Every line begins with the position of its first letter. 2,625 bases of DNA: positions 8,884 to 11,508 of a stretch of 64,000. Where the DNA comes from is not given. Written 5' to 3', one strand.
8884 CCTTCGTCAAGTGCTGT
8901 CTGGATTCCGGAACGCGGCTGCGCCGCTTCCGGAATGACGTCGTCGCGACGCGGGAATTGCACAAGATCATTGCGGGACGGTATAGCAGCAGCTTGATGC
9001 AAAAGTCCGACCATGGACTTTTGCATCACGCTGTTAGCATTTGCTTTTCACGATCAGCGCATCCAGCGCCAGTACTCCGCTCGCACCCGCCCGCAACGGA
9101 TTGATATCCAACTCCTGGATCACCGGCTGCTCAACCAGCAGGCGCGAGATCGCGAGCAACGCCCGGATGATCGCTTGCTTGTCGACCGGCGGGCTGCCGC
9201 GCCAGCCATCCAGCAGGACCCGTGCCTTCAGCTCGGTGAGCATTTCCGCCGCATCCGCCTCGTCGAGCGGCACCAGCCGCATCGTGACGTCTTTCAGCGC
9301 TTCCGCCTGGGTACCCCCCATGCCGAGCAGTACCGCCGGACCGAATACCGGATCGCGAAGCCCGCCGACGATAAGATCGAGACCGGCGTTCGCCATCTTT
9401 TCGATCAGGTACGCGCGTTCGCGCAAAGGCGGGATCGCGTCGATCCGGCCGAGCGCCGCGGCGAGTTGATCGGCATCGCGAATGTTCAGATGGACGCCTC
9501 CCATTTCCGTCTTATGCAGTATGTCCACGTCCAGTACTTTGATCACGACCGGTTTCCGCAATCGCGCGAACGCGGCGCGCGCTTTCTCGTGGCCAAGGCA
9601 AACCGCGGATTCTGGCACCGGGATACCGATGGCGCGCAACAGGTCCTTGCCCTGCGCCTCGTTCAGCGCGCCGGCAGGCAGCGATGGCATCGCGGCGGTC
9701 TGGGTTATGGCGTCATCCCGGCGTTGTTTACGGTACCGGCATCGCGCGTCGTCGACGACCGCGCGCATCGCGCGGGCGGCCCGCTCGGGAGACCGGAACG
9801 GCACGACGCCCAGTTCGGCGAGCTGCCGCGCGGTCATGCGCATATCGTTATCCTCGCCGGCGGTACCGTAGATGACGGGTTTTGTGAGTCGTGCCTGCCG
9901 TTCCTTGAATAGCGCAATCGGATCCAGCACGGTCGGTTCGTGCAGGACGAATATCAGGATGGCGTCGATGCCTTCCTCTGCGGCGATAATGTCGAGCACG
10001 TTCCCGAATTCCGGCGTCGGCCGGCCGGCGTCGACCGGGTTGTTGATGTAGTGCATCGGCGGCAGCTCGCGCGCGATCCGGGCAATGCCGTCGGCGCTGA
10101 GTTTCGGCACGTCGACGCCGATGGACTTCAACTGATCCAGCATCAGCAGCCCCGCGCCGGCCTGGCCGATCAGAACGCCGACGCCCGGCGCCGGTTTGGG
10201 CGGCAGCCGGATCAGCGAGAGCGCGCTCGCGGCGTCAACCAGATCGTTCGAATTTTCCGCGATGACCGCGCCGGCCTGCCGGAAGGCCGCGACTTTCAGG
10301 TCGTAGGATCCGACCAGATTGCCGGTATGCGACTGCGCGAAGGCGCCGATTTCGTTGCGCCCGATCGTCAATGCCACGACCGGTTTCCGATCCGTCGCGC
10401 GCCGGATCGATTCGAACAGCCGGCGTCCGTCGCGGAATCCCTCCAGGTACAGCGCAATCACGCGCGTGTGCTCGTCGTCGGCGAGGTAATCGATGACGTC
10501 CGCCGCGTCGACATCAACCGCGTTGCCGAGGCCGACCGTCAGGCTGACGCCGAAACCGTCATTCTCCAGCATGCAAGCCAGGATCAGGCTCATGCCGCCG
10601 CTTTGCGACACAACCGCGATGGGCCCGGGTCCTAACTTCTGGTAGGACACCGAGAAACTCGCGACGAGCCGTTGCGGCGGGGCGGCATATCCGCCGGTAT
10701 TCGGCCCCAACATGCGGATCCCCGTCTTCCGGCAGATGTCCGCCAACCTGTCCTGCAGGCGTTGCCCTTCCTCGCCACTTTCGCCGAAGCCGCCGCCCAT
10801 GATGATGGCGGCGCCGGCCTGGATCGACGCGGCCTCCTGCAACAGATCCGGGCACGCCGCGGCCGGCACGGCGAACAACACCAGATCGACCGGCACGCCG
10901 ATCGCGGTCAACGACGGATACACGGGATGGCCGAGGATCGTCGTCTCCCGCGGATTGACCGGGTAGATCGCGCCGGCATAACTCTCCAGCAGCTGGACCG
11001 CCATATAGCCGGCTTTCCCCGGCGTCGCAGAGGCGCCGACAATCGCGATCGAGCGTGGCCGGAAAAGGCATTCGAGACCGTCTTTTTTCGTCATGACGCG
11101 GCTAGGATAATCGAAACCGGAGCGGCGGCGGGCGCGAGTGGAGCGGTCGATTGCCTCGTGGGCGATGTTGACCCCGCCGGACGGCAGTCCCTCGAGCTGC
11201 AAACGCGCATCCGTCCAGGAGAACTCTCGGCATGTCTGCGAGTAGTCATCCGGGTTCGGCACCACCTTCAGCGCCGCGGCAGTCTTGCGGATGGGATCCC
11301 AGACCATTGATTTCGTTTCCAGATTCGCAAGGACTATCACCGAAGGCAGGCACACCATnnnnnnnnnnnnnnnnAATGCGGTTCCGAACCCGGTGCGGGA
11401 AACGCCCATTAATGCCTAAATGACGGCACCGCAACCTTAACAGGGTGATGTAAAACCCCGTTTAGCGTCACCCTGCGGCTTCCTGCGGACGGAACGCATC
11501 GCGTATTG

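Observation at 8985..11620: Two copies of a 45-bp palindromic motif bracket the ADP-forming acyl-CoA synthetase gene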

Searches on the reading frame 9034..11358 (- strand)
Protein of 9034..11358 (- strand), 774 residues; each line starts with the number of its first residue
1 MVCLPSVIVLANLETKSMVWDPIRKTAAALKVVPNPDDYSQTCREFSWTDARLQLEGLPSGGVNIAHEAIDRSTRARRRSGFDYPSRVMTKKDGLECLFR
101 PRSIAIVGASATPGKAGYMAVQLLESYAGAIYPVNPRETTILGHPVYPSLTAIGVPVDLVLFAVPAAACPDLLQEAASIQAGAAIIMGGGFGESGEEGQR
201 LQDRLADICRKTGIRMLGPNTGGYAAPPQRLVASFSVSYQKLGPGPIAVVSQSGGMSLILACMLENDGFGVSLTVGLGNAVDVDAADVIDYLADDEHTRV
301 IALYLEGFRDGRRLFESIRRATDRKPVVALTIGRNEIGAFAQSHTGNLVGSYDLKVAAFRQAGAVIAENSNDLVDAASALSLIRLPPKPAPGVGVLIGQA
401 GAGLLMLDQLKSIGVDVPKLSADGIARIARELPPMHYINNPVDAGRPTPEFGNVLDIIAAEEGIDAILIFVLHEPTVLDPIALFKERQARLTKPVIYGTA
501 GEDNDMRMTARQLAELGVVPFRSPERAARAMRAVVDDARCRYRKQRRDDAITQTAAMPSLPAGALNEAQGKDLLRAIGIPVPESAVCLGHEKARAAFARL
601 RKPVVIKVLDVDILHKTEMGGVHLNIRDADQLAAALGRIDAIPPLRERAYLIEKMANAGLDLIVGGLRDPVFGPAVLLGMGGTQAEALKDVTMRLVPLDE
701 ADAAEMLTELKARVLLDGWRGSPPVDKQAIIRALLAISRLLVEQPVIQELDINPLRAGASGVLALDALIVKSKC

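Call 11: find_encoding_contigs(protein=window:9034-11358:-, flank=10000, max_places=10)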
Protein window:9034-11358:- (774 aa): no gene with exactly this product is on record in the collection.

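Call 12: search_protein_families(library=pfam, proteins=[window:9034-11358:-])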
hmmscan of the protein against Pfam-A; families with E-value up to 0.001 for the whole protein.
window:9034-11358:- (774 aa): 4 families
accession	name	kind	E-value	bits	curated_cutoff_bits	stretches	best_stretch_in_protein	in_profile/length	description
PF13549.11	ATP-grasp_5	-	8.7e-61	205.5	27.6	1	563-769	8-219/221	ATP-grasp domain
PF13607.11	Succ_CoA_lig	-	1.9e-44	151.2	27.4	1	244-380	1-138/138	Succinyl-CoA ligase like flavodoxin domain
PF13380.12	CoA_binding_2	-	2.7e-25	89.5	22.8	1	102-221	1-110/116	CoA binding domain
PF02629.25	CoA_binding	-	1.1e-06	29.7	22.3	1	101-178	3-85/97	CoA binding domain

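Call 37: find_homologous_proteins(query=window:9034-11094:-, max_evalue=1e-50)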
Query window:9034-11094:- (686 aa): 998 proteins with E <= 1e-50 among 8000 candidates; the best 120 are listed.
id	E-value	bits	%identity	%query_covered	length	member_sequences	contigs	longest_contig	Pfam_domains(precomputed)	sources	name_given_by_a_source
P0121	0.0e+0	1488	100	100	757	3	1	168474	PF02629.26,PF13607.12,PF13549.12,PF13380.13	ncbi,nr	ncbi:MAG: acetate--CoA ligase family protein [Gammaproteobacteria bacterium]|nr:acetate--CoA ligase 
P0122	0.0e+0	1030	71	100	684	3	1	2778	PF13607.12,PF13549.12,PF13380.13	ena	-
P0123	0.0e+0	1029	70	99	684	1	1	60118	PF13607.12,PF13549.12,PF13380.13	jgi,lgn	jgi:acetyltransferase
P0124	0.0e+0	1027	72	99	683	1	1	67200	PF02629.26,PF13607.12,PF13549.12,PF13380.13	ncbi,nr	ncbi:MAG: acetate--CoA ligase family protein [Gammaproteobacteria bacterium]|nr:acetate--CoA ligase 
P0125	0.0e+0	1027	71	100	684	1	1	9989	PF13607.12,PF13549.12,PF13380.13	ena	-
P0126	0.0e+0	1026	71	100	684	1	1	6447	PF13607.12,PF13549.12,PF13380.13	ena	-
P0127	0.0e+0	1026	71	100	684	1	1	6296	PF13607.12,PF13549.12,PF13380.13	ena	-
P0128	0.0e+0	1025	70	100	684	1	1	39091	PF13607.12,PF13549.12,PF13380.13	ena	-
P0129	0.0e+0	1017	71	99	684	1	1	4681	PF13607.12,PF13549.12,PF13380.13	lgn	-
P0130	0.0e+0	1016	72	99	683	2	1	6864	PF13607.12,PF13549.12,PF13380.13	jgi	jgi:acetyltransferase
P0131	0.0e+0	1016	70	99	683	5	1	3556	PF02629.26,PF13607.12,PF13549.12,PF13380.13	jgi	-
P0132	0.0e+0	1015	71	99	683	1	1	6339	PF02629.26,PF13607.12,PF13549.12,PF13380.13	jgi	-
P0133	0.0e+0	1012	69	99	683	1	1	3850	PF02629.26,PF13607.12,PF13549.12,PF13380.13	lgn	-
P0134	0.0e+0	1012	71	99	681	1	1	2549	PF02629.26,PF13607.12,PF13549.12,PF13380.13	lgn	-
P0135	3.4e-298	1009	70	99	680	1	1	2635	PF02629.26,PF13607.12,PF13549.12,PF13380.13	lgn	-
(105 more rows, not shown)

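Call 38: find_encoding_contigs(protein=P0124, flank=6000, max_places=3)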
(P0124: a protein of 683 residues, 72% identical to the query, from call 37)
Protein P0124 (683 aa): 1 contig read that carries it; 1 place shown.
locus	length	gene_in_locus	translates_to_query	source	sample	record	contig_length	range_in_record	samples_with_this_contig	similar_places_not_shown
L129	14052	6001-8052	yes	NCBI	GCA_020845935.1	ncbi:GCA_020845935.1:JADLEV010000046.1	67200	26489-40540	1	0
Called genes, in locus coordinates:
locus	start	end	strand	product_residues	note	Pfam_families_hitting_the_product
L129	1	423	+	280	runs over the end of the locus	PF03755:YicC-like_N, PF08340:YicC-like_C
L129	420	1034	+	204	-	PF00625:Guanylate_kin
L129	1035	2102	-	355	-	PF04909:Amidohydro_2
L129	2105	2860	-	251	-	-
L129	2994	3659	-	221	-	PF07110:EthD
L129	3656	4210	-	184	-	PF08242:Methyltransf_12 (faint), PF13489:Methyltransf_23 (weak), PF08241:Methyltransf_11, PF13649:Methyltransf_25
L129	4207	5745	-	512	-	PF07995:GSDH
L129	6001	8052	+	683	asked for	PF02629:CoA_binding (weak), PF13380:CoA_binding_2, PF13607:Succ_CoA_lig, PF13549:ATP-grasp_5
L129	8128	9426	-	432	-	PF01208:URO-D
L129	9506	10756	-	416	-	PF00108:Thiolase_N, PF02803:Thiolase_C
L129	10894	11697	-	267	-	PF01569:PAP2 (faint)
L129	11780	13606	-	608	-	PF01011:PQQ, PF13570:Beta-prop_ACSF4 (faint), PF13360:PQQ_2, PF13442:Cytochrome_CBB3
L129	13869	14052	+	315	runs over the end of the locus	PF01699:Na_Ca_ex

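Call 39: find_encoding_contigs(protein=P0123, flank=6000, max_places=3)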
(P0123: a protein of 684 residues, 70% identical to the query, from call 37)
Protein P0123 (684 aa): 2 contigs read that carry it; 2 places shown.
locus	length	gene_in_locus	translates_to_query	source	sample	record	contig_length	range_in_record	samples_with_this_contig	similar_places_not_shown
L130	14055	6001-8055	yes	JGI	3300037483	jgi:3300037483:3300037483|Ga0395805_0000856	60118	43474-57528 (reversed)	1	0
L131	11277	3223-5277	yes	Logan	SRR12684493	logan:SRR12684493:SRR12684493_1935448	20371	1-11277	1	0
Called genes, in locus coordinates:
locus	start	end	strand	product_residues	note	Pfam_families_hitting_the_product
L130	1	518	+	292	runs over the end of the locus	PF12146:Hydrolase_4, PF00561:Abhydrolase_1, PF12697:Abhydrolase_6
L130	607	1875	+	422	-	PF00291:PALP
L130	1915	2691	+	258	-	PF00290:Trp_syntA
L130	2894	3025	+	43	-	-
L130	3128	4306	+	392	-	PF03929:PepSY_TM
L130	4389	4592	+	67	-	-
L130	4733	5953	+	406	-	PF00483:NTP_transferase, PF12804:NTP_transf_3, PF24894:Hexapep_GlmU, PF25084:LbH_EIF2B (weak), PF25247:LbH_GLGC (faint)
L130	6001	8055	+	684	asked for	PF13380:CoA_binding_2, PF13607:Succ_CoA_lig, PF13549:ATP-grasp_5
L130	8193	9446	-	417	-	PF00108:Thiolase_N, PF02803:Thiolase_C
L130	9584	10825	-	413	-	PF16491:Peptidase_M48_N, PF01435:Peptidase_M48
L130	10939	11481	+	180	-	PF00929:RNase_T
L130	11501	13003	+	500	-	PF03853:YjeF_N, PF01256:Carb_kinase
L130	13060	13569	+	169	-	PF02367:TsaE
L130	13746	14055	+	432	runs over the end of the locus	PF11741:AMIN, PF01520:Amidase_3, PF01476:LysM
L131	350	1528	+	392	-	PF03929:PepSY_TM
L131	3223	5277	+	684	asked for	PF13380:CoA_binding_2, PF13607:Succ_CoA_lig, PF13549:ATP-grasp_5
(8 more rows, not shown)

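Call 40: find_encoding_contigs(protein=P0121, flank=10000, max_places=3)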
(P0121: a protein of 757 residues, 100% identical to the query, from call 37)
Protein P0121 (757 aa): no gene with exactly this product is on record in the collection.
